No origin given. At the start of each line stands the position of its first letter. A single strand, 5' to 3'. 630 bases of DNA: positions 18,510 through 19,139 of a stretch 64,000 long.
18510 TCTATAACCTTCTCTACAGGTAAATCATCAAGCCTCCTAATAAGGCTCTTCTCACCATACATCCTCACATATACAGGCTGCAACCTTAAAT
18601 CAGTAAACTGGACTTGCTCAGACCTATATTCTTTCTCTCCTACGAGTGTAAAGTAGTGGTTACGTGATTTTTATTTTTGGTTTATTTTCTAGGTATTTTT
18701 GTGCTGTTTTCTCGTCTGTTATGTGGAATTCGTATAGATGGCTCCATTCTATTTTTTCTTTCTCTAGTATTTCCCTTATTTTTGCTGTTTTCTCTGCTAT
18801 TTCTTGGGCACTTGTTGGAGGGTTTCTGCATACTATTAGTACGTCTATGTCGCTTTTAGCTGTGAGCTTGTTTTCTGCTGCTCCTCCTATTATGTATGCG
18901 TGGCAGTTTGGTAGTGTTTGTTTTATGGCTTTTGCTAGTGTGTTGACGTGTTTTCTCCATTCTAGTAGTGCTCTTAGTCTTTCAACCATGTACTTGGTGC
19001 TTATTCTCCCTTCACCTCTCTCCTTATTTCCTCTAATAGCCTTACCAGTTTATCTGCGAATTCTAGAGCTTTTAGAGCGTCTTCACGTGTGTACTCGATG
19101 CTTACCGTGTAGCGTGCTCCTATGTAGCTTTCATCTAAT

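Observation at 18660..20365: CARF protein, HEPN protein and MNT encoded as one compact operon: a 'split Csx1' or a cOA-controlled toxin-antitoxin?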

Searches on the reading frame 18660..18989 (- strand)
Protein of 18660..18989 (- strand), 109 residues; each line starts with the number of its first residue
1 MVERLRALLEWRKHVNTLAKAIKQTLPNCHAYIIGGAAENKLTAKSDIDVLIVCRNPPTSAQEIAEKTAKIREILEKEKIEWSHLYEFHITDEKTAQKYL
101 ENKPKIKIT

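Call 3: search_protein_families(library=pfam, proteins=[window:18660-18989:-], max_evalue=0.1)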
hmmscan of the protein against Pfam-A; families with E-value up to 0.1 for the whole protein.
window:18660-18989:- (109 aa): 9 families
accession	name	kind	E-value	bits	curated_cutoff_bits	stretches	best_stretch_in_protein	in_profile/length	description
PF01909.29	NTP_transf_2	-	1.9e-07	31.8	21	1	16-87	2-74/93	Nucleotidyltransferase domain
PF18765.7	Polbeta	-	1.3e-05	25.7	26.9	1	30-81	15-65/93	Polymerase beta, Nucleotidyltransferase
PF22600.2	MTPAP-like_central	-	1.7e-05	25.4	27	1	13-77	24-89/139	Poly(A) RNA polymerase, mitochondrial-like, central palm domain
PF04229.20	GrpB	-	0.0015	19.1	25.5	1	10-67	10-64/159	GrpB protein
PF14792.12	DNA_pol_B_palm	-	0.026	15.2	25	1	10-86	6-81/113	DNA polymerase beta palm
PF12633.13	Adenyl_cycl_N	-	0.027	14.9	27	1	30-86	94-151/199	Adenylate cyclase NT domain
PF24408.1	wHTH-Calcineurin_assc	-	0.034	14.5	27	0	11-35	5-29/56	wHTH-Calcineurin_assc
PF13412.12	HTH_24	-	0.039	14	21.9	0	52-68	11-27/48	Winged helix-turn-helix DNA-binding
PF08783.17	DWNN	-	0.049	14.3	26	0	72-103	28-59/74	DWNN domain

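Call 4: search_protein_families(library=ncbifam, proteins=[window:18660-18989:-], max_evalue=0.1)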
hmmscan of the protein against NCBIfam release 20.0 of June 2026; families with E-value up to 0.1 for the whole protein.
window:18660-18989:- (109 aa): 7 families
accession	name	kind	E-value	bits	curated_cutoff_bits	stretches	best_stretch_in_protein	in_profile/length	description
NF047752.1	MntA_antitoxin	equivalog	6.9e-05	22.7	60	1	29-85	8-62/106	type VII toxin-antitoxin system MntA family adenylyltransferase antitoxin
NF012212.1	ANT_9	subfamily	6.9e-05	22.2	340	1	14-76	5-68/249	aminoglycoside nucleotidyltransferase ANT(9)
NF053581.1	ANT_3pp_Ic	exception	0.00095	18.8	545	1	4-65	8-65/265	aminoglycoside nucleotidyltransferase ANT(3'')-Ic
NF045909.1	ANT_9_Ic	equivalog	0.016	14.4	505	1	18-61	19-60/259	aminoglycoside nucleotidyltransferase ANT(9)-Ic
NF010309.0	PRK13746.1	subfamily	0.018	14.3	193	1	15-63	17-63/263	aminoglycoside adenylyltransferase family protein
NF033220.1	ANT_3pp_II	equivalog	0.049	13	400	1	18-69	10-65/258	ANT(3'')-II family aminoglycoside nucleotidyltransferase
TIGR03135.1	malonate_mdcG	equivalog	0.062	13.1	99.7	1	9-74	94-162/205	malonate decarboxylase holo-[acyl-carrier-protein] synthase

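Call 7: search_solved_structures(query=window:18660-18989:-, max_evalue=1, show_alignments=2)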
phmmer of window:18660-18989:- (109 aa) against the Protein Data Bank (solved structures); distinct sequences matched with E-value up to 1: 9.
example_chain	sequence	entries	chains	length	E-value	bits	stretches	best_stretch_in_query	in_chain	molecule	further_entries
6swf_A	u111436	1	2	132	0.00031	24.3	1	17-80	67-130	Two-component response regulator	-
6swb_A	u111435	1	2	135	0.00033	24.2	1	17-80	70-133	Two-component response regulator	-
6sxj_A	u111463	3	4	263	0.028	18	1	9-77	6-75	Streptomycin 3''-adenylyltransferase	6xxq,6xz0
1lfp_A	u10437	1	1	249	0.12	16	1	56-101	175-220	Hypothetical protein AQ_1575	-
11hk_A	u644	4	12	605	0.13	15.8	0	10-85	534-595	E-FICS-v3 | Spike protein S2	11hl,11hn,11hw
7mcd_A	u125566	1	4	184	0.18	15.4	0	20-58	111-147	AI-designed TIM-barrel F15C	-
2ep7_A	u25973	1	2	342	0.77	13.3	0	18-75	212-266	Glyceraldehyde-3-phosphate dehydrogenase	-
2ihm_A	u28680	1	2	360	0.89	13.1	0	18-92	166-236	DNA polymerase mu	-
9l5r_h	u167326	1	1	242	0.97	13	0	3-52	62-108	U2 small nuclear ribonucleoprotein A'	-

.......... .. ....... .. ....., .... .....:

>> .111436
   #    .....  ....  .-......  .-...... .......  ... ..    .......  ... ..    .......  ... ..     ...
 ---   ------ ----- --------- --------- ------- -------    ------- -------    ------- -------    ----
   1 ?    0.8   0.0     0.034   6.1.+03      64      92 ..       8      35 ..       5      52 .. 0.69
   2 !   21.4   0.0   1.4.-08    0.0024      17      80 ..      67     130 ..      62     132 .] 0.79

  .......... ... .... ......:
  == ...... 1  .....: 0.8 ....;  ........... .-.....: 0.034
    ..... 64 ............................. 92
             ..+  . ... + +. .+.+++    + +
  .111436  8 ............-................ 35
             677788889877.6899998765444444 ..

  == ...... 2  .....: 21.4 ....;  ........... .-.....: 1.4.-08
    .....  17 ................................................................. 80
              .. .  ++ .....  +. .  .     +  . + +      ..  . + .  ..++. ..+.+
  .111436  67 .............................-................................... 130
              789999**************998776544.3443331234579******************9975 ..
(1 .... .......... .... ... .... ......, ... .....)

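Call 35: search_protein_families(library=padloc, proteins=[window:18660-18989:-], max_evalue=0.01)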
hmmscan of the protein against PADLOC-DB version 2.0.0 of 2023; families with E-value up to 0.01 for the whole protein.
window:18660-18989:- (109 aa): 8 families
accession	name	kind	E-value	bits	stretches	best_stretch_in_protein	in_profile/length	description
PDLC04368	PDC-M05A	-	2.5e-05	22.2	1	17-78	95-155/201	-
PDLC04903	PDC-S09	-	5.6e-05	21.4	1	32-78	30-76/108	-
PDLC04369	PDC-M05A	-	0.00027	18.6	1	8-54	81-129/201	-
PDLC04906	PDC-S09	-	0.0011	17.4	1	19-76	15-72/98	-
PDLC04907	PDC-S09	-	0.0013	16.8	1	12-64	11-63/114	-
PDLC04902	PDC-S09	-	0.0047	15.2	1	31-77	24-70/97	-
PDLC00790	Cyclase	-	0.0061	13.9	1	10-77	55-124/310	oligonucleotide-cyclase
PDLC04904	PDC-S09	-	0.0079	14.4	0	32-76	29-72/104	-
